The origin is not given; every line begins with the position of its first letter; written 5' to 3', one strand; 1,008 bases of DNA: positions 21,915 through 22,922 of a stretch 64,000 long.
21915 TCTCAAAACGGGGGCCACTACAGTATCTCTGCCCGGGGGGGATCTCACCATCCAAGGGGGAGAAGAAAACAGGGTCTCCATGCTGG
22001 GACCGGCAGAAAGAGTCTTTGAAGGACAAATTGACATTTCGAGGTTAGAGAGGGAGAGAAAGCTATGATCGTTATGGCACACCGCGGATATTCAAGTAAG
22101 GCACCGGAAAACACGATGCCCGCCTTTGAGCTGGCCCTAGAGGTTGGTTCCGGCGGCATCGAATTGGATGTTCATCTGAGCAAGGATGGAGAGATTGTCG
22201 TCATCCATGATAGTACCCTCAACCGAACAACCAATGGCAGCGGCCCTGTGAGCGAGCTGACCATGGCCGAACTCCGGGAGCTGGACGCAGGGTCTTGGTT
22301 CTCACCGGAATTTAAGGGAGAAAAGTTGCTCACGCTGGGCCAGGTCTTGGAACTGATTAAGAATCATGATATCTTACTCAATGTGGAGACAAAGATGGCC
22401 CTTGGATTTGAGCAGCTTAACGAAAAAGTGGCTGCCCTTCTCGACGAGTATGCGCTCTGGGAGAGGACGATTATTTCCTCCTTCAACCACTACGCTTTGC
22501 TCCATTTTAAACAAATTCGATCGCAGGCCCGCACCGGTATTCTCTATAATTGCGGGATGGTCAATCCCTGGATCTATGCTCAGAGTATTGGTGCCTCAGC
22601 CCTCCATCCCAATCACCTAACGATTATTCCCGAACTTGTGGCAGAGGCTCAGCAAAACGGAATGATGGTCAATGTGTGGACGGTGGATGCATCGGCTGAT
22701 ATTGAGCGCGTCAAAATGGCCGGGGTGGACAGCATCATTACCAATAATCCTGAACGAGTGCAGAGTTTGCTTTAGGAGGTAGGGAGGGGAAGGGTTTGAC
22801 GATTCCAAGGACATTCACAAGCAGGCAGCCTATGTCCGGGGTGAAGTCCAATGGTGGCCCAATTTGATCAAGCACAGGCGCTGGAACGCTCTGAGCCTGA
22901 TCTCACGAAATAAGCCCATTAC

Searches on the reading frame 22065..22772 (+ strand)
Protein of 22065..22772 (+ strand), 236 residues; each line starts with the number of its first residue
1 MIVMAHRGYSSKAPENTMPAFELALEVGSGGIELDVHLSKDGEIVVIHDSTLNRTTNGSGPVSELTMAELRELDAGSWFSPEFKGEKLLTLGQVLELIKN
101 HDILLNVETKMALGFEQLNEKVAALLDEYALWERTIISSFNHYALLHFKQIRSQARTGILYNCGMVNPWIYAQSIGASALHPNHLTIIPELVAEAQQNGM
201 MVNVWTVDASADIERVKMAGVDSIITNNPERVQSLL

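Call 25: search_protein_families(library=pfam, proteins=[window:22065-22772:+], max_evalue=0.01)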
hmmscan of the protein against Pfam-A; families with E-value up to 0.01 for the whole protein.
window:22065-22772:+ (236 aa): 2 families
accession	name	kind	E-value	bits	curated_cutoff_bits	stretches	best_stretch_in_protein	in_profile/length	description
PF03009.23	GDPD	-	2e-51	175.9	23.6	1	6-230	1-243/244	Glycerophosphoryl diester phosphodiesterase family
PF13653.12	GDPD_2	-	5.1e-06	27.2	27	1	202-230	2-30/30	Glycerophosphoryl diester phosphodiesterase family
